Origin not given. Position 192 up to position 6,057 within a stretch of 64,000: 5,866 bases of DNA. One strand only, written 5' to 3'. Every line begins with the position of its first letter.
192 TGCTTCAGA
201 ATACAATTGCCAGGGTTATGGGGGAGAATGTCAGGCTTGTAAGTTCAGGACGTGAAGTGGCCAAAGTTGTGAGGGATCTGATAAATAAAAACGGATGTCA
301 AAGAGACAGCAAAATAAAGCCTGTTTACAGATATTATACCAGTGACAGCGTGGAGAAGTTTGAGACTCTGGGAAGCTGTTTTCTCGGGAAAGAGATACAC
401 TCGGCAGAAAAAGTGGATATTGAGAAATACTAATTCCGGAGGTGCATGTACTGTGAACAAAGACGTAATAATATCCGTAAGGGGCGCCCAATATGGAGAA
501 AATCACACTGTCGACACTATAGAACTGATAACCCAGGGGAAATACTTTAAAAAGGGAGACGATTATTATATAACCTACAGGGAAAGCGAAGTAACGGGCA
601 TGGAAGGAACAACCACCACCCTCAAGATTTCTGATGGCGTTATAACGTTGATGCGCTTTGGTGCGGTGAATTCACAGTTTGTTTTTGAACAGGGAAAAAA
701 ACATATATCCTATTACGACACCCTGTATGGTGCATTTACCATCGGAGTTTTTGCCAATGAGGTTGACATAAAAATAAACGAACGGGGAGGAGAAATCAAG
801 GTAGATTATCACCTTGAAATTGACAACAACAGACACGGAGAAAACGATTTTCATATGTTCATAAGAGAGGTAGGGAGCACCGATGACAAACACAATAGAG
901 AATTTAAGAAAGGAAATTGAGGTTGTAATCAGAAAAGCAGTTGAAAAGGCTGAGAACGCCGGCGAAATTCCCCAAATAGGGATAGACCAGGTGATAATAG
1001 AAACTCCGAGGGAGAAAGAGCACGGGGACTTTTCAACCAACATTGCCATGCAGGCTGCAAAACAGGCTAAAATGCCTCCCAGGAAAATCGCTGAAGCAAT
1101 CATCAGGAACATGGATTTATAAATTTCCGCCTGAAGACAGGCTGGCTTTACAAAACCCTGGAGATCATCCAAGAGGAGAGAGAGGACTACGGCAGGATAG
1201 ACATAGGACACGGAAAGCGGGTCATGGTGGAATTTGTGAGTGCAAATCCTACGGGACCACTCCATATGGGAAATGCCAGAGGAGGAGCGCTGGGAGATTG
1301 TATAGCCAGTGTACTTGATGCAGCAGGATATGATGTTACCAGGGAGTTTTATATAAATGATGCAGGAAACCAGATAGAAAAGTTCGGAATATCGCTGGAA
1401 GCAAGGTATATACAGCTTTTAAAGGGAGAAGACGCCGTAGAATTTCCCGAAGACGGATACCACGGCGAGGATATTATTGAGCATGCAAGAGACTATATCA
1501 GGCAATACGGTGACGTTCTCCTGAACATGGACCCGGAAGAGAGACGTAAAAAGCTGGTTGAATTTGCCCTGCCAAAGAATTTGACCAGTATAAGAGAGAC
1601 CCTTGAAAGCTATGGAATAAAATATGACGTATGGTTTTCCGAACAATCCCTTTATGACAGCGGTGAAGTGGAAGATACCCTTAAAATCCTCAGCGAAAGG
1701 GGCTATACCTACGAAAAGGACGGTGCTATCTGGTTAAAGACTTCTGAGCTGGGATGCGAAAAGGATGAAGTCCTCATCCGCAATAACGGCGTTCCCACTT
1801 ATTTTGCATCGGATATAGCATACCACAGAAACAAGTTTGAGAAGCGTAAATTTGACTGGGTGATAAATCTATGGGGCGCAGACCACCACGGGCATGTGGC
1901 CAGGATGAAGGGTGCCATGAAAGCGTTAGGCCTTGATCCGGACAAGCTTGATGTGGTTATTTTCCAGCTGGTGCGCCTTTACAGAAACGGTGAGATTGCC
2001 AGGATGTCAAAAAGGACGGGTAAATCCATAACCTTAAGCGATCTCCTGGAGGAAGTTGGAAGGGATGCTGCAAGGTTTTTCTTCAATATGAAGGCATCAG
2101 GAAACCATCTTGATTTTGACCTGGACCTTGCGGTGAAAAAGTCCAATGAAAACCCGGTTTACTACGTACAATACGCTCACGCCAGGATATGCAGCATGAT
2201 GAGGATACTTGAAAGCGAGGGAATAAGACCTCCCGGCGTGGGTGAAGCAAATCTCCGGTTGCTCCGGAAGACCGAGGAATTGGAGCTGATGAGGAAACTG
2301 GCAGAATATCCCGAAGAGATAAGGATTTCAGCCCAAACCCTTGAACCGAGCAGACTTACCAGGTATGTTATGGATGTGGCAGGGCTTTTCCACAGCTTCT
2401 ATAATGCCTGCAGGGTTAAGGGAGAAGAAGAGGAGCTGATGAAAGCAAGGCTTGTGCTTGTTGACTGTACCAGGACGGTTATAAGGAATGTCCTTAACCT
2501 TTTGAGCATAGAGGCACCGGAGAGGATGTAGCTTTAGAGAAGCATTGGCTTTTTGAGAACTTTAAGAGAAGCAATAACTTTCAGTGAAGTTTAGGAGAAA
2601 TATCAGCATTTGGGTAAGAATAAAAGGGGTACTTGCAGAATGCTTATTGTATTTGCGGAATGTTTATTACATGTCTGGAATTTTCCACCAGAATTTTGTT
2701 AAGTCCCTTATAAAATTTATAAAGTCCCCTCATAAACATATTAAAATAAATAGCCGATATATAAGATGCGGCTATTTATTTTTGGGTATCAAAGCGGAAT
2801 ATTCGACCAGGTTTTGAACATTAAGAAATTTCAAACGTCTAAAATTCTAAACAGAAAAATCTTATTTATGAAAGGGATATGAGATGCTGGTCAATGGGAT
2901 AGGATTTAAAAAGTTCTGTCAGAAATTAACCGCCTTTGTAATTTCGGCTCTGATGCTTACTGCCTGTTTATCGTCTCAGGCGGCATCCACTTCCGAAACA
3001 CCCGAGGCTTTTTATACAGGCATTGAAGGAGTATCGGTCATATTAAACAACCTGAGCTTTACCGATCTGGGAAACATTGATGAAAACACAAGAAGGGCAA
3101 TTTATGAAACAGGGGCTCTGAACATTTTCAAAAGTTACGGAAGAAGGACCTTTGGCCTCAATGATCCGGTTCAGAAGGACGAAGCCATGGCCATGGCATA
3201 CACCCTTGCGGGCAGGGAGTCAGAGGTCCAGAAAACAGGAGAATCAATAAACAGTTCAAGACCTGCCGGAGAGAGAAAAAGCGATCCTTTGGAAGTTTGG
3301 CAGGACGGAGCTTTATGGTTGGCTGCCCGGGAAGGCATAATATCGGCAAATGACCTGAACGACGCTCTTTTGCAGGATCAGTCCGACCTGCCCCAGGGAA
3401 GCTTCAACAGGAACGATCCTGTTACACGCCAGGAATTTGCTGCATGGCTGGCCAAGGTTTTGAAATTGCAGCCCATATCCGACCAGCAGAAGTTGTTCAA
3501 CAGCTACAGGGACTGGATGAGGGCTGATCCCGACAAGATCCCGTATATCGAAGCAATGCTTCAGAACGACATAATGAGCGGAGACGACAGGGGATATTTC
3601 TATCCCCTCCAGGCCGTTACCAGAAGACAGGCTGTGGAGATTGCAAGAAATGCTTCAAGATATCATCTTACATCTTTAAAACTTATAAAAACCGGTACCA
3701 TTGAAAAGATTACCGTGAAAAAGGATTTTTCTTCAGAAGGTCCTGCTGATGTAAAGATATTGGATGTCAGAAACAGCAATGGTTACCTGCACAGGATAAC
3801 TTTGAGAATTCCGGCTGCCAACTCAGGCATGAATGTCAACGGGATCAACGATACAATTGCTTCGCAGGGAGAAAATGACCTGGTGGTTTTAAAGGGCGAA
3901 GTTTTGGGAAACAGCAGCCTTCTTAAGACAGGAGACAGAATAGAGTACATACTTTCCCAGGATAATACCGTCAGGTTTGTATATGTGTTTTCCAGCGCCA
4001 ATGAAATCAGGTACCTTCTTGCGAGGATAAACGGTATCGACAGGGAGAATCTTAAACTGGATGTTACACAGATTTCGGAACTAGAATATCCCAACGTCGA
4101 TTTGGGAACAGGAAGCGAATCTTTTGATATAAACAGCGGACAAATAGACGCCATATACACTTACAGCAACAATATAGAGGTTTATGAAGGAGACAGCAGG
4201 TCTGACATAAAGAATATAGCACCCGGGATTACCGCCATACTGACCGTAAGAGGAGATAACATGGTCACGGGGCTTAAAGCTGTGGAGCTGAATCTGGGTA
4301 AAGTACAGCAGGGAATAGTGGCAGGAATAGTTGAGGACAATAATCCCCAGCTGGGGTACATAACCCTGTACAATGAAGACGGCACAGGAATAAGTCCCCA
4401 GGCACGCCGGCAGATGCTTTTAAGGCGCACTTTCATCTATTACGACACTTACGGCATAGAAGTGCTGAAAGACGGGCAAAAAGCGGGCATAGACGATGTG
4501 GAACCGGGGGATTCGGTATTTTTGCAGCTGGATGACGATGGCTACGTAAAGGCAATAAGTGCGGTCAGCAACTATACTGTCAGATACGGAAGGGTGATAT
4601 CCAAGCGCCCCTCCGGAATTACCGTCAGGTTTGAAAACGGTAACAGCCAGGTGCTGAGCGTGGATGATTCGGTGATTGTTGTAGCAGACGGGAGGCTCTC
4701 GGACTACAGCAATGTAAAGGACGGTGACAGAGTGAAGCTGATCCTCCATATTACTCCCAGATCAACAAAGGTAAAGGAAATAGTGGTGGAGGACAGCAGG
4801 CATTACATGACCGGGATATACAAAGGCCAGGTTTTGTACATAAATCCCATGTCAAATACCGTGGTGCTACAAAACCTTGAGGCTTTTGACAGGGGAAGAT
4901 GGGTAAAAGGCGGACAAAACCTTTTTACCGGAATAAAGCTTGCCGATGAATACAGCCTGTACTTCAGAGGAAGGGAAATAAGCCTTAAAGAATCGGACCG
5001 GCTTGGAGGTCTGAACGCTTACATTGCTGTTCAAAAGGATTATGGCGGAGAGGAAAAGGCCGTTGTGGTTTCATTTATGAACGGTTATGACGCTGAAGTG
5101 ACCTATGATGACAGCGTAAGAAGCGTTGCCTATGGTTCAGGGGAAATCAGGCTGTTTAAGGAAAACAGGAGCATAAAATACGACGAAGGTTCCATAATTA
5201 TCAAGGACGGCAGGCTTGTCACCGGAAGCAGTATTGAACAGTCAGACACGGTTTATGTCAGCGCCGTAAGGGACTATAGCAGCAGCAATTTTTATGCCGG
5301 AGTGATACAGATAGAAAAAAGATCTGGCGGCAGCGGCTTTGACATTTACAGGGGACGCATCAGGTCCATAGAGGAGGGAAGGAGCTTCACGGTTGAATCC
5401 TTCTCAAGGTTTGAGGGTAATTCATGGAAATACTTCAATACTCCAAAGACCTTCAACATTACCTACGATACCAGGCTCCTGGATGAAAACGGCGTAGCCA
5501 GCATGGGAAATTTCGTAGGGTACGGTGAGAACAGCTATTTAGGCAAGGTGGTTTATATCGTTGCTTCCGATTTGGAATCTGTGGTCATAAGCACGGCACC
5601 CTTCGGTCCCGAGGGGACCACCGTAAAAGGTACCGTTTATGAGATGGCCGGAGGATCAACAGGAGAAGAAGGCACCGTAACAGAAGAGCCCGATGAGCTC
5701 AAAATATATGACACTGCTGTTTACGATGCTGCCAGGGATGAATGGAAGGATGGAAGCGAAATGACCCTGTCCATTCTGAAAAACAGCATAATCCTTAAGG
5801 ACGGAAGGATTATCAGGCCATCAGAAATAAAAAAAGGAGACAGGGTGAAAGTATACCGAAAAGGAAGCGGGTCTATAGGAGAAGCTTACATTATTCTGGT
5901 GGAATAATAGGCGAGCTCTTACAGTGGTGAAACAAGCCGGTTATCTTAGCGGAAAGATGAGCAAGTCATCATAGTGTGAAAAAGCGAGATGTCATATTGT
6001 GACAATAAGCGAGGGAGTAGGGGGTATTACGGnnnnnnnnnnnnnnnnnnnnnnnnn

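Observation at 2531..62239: Many intergenic spacers consist of degenerate tandem 'echoes', often seeded by the last codons of the upstream gene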

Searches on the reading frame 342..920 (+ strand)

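Call 22: search_protein_families(library=pfam, proteins=[window:342-920:+], max_evalue=0.00001)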
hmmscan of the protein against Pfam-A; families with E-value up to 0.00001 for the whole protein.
window:342-920:+ (192 aa): 1 family
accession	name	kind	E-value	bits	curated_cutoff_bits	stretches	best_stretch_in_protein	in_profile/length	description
PF09148.16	DUF1934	-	2e-40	138.2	22.5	1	44-171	1-127/128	Domain of unknown function (DUF1934)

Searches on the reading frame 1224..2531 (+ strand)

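Call 18: search_protein_families(library=pfam, proteins=[window:1224-2531:+])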
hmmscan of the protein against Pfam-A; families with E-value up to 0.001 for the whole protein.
window:1224-2531:+ (435 aa): 5 families
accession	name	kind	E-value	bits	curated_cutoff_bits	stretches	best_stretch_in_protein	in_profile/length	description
PF05746.21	DALR_1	-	1.1e-32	113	22.3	1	315-435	1-117/117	DALR anticodon binding domain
PF00750.26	tRNA-synt_1d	-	7.1e-22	78.3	23.3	1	1-281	23-301/349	tRNA synthetases class I (R), catalytic domain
PF01921.24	tRNA-synt_1f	-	9.7e-06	25.2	27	0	255-307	280-328/360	tRNA synthetases class I (K)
PF09334.17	tRNA-synt_1g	-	0.00018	20.8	20.1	0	257-310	324-378/391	tRNA synthetases class I (M)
PF00133.28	tRNA-synt_1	-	0.00051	19.3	22.7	0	8-53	33-78/414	tRNA synthetases class I (I, L, M and V)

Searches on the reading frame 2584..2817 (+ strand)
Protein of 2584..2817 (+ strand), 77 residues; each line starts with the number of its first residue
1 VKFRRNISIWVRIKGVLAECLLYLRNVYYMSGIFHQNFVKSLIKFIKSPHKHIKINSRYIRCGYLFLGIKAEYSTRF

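Call 22: search_protein_families(library=pfam, proteins=[window:2584-2817:+], max_evalue=0.00001)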
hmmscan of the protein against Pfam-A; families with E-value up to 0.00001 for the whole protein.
window:2584-2817:+ (77 aa): 0 families

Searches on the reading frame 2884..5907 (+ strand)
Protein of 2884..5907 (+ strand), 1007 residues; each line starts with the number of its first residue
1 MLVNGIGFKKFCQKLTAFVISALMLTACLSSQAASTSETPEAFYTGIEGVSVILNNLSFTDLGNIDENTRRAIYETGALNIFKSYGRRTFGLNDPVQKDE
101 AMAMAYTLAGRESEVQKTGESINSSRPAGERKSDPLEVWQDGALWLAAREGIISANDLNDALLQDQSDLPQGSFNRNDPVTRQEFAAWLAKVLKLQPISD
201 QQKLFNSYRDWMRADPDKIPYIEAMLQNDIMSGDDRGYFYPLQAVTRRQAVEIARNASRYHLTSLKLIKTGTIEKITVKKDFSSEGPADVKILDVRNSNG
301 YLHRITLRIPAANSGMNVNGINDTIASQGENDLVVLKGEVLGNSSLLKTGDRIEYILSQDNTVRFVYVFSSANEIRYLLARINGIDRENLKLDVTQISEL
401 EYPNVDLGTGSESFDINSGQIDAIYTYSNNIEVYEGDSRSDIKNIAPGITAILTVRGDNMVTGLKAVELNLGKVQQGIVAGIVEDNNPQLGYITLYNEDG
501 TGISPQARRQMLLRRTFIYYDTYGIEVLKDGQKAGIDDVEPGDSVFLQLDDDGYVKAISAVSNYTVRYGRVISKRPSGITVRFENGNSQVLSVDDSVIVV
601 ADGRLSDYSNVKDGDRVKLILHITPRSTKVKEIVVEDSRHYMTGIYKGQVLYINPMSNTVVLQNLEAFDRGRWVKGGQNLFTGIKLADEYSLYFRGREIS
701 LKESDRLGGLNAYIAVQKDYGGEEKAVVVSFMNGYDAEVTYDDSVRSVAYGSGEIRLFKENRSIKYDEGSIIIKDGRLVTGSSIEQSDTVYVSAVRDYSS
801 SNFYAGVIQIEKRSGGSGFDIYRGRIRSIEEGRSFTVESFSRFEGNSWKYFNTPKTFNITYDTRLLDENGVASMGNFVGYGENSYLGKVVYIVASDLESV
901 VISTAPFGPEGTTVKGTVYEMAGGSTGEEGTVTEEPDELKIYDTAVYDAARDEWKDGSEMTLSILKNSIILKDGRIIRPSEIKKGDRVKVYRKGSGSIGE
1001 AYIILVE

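Call 18: search_protein_families(library=pfam, proteins=[window:2884-5907:+])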
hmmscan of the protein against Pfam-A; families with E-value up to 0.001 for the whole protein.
window:2884-5907:+ (1007 aa): 1 family
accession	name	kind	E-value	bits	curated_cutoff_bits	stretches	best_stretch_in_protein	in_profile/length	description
PF00395.25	SLH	-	9.5e-12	45.1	20.8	1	215-250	9-43/44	S-layer homology domain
